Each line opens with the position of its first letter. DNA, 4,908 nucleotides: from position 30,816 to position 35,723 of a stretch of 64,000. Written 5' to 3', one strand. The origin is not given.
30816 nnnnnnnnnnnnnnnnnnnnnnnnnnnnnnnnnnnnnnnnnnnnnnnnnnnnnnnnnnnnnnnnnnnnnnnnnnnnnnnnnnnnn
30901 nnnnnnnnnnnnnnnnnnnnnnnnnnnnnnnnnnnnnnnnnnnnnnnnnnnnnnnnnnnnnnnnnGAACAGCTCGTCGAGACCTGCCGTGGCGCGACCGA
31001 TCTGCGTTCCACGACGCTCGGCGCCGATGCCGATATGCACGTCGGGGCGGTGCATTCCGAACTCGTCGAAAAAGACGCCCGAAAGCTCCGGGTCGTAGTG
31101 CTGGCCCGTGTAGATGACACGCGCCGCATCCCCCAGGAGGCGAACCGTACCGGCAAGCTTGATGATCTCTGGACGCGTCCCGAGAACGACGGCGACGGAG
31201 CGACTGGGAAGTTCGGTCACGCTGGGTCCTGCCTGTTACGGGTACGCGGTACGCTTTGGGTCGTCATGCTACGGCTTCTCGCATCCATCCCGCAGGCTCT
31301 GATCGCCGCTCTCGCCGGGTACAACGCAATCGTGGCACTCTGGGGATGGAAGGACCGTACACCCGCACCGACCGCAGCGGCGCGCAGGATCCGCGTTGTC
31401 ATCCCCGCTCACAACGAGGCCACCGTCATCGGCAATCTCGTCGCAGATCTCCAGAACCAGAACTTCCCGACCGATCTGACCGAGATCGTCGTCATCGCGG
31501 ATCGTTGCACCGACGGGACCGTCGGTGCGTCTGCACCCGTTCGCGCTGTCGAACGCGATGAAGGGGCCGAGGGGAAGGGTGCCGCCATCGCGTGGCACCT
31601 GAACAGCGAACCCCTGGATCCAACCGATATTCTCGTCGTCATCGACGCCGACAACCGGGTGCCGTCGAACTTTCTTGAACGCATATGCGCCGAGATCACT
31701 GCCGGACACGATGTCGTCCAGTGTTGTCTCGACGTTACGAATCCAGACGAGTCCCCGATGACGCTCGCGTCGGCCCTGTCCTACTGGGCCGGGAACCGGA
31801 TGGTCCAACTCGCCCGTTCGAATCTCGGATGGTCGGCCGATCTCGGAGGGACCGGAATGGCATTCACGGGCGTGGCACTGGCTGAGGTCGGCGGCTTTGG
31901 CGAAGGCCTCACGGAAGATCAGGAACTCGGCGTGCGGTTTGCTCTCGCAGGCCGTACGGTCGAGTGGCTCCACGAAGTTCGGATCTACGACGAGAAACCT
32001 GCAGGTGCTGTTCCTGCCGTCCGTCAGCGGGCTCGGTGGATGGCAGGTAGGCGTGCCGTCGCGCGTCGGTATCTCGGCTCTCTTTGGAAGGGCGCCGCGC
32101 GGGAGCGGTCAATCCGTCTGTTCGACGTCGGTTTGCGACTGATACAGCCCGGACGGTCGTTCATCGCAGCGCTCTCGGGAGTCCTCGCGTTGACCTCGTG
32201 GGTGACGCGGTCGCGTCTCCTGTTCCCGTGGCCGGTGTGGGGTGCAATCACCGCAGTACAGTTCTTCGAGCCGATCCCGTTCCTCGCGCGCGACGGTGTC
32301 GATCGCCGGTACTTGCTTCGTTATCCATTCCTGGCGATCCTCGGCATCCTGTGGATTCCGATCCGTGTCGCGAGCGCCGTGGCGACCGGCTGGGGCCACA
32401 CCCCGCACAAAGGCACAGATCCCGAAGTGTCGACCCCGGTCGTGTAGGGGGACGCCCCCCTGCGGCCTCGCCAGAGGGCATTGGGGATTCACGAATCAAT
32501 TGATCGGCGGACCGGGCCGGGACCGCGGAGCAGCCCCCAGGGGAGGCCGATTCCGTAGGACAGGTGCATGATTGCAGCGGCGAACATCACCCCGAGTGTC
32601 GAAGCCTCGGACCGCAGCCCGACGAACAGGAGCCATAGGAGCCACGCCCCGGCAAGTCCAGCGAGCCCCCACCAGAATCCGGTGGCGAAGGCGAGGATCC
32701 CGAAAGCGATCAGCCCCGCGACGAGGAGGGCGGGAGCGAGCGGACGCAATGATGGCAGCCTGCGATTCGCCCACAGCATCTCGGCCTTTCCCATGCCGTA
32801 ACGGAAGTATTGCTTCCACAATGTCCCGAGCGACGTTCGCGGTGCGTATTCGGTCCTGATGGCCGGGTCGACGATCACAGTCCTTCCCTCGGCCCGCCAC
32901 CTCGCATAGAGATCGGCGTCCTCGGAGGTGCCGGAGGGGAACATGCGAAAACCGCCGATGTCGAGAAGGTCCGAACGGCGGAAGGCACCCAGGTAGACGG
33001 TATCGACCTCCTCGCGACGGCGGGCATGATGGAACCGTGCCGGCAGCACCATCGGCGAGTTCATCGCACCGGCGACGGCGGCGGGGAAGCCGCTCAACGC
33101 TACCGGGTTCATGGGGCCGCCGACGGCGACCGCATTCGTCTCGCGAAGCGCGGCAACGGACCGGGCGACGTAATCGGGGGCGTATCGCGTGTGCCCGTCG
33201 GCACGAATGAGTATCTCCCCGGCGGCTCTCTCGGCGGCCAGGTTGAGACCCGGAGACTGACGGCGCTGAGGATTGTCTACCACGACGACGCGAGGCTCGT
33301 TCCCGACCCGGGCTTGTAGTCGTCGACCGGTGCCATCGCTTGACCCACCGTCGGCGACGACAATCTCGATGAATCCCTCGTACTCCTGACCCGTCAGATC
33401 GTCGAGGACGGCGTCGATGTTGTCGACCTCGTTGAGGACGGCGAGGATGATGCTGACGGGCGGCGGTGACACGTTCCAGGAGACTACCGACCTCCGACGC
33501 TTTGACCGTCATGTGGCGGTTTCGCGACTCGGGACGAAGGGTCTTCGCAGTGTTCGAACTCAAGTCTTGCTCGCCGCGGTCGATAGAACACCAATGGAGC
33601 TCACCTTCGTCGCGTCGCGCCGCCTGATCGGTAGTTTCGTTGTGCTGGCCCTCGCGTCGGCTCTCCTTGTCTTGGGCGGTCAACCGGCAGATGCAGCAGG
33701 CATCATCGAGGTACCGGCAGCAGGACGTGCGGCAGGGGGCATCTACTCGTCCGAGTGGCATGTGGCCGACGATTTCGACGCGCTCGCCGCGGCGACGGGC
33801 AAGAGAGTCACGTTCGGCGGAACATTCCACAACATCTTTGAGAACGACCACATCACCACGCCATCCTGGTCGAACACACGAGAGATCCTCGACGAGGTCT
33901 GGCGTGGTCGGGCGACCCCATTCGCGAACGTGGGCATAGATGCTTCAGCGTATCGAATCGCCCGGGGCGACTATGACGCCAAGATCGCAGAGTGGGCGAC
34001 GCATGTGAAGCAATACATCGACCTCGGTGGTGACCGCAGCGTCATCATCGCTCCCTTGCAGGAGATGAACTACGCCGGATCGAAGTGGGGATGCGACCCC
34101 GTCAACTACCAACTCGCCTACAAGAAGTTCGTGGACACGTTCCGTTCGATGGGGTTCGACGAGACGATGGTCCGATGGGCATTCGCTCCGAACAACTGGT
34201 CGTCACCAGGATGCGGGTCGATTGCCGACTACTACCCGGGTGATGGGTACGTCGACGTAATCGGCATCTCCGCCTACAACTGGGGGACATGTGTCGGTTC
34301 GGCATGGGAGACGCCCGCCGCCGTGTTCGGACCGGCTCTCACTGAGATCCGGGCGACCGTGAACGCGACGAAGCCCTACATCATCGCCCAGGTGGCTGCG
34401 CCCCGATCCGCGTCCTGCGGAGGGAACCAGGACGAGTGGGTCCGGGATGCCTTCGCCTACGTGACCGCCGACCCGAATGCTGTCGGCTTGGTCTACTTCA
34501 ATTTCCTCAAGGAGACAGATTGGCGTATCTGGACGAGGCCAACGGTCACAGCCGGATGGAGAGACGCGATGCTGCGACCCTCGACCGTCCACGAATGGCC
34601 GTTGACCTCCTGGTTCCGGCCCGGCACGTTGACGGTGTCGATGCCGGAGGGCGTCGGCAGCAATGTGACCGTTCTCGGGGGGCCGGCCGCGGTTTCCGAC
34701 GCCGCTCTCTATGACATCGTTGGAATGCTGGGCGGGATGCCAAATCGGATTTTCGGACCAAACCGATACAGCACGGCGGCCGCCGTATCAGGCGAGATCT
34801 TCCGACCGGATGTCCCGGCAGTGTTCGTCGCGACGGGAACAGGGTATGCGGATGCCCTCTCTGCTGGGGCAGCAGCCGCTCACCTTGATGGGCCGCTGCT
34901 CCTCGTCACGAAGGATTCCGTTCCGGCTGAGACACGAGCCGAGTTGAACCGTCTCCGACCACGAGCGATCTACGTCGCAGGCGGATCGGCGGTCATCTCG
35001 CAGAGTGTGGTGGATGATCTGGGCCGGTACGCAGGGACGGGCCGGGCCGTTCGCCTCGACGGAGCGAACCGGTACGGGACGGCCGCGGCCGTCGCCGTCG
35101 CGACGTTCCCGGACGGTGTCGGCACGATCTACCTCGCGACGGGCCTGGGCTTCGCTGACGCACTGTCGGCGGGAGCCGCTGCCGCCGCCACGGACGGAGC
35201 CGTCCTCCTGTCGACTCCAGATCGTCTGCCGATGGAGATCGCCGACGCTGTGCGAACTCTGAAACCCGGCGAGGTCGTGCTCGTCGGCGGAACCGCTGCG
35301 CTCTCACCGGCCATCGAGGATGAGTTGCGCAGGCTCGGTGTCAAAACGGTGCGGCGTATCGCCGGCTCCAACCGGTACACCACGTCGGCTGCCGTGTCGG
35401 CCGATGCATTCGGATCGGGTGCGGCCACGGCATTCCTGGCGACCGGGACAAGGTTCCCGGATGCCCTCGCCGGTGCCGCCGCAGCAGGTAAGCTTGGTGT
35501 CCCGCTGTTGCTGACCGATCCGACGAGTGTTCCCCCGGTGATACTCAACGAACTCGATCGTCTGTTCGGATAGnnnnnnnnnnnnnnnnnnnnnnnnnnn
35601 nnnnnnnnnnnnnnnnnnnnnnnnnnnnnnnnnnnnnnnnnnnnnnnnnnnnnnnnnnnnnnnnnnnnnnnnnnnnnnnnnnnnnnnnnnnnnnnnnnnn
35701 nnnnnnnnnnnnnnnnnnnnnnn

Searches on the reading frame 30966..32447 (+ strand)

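Call 18: search_protein_families(library=pfam, proteins=[window:30966-32447:+], max_evalue=0.001)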
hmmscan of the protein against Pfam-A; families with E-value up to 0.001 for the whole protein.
window:30966-32447:+ (493 aa): 4 families
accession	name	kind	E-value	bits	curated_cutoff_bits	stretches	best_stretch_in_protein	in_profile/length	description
PF13632.12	Glyco_trans_2_3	-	1.6e-22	80.7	27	1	223-410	2-174/198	Glycosyl transferase family group 2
PF13641.12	Glyco_tranf_2_3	-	4.4e-22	79.7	27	1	142-361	3-230/230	Glycosyltransferase like family 2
PF00535.33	Glycos_transf_2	-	4.9e-13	49.8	23.3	1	144-280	2-139/168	Glycosyl transferase family 2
PF13506.12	Glyco_transf_21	-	7.3e-10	39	21.7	1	220-358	31-172/174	Glycosyl transferase family 21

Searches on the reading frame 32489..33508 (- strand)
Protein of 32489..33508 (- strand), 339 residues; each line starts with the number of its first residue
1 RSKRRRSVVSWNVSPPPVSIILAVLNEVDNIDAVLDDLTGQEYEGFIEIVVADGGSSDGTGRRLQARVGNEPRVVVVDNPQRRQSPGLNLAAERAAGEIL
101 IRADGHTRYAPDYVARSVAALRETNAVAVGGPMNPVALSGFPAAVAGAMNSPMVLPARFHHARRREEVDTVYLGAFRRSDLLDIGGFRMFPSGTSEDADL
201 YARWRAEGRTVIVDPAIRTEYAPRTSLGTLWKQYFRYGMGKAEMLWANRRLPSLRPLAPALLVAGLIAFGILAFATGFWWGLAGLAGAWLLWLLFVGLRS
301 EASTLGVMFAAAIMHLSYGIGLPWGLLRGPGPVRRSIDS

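Call 18: search_protein_families(library=pfam, proteins=[window:32489-33508:-], max_evalue=0.001)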
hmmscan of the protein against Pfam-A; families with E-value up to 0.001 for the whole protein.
window:32489-33508:- (339 aa): 4 families
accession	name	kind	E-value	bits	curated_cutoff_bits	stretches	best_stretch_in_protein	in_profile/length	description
PF00535.33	Glycos_transf_2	-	1.9e-17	64.1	23.3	1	19-131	1-114/168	Glycosyl transferase family 2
PF13506.12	Glyco_transf_21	-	8.3e-09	35.6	21.7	1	91-237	25-172/174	Glycosyl transferase family 21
PF13632.12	Glyco_trans_2_3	-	4.9e-07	30.2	27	1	175-293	78-187/198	Glycosyl transferase family group 2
PF13641.12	Glyco_tranf_2_3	-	8.4e-06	26.4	27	1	16-239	1-229/230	Glycosyltransferase like family 2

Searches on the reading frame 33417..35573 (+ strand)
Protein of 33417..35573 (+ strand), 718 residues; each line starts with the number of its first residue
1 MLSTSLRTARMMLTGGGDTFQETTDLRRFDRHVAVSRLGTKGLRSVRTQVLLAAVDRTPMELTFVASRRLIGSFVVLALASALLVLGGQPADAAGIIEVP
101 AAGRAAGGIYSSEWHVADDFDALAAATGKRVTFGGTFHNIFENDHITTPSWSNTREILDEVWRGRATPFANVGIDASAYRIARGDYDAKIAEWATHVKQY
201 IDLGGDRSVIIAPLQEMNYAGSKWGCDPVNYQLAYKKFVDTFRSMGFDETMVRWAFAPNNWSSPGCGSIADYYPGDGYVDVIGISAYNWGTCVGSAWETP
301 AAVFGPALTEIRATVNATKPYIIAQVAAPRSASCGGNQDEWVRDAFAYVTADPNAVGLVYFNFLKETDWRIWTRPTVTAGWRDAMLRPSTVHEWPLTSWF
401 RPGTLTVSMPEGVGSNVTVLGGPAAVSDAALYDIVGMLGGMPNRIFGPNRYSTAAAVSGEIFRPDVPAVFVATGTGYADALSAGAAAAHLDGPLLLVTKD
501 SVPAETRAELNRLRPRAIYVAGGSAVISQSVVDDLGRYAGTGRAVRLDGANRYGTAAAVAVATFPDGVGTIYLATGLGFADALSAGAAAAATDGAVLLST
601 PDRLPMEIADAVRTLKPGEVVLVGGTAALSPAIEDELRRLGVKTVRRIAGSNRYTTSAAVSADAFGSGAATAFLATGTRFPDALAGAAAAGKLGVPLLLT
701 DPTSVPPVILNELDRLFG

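Call 4: search_protein_families(library=pfam, proteins=[window:33417-35573:+], max_evalue=0.01)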
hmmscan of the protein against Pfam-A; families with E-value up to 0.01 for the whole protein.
window:33417-35573:+ (718 aa): 2 families
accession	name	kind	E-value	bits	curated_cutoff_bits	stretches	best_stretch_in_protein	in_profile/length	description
PF04122.17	CW_binding_2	-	1.1e-50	170.5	24.9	3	444-532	1-73/73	Cell wall binding domain 2 (CWB2)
PF02156.21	Glyco_hydro_26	-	3e-06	27.3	20.2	1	178-289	128-232/311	Glycosyl hydrolase family 26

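Call 53: search_protein_families(library=ncbifam, proteins=[window:33591-35573:+], max_evalue=0.001)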
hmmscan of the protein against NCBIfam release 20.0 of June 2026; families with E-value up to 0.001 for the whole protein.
window:33591-35573:+ (660 aa): 1 family
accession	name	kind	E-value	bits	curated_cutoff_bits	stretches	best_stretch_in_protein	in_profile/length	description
NF033435.1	S-layer_Clost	equivalog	2.9e-19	69.4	650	2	561-636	478-551/728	S-layer protein SlpA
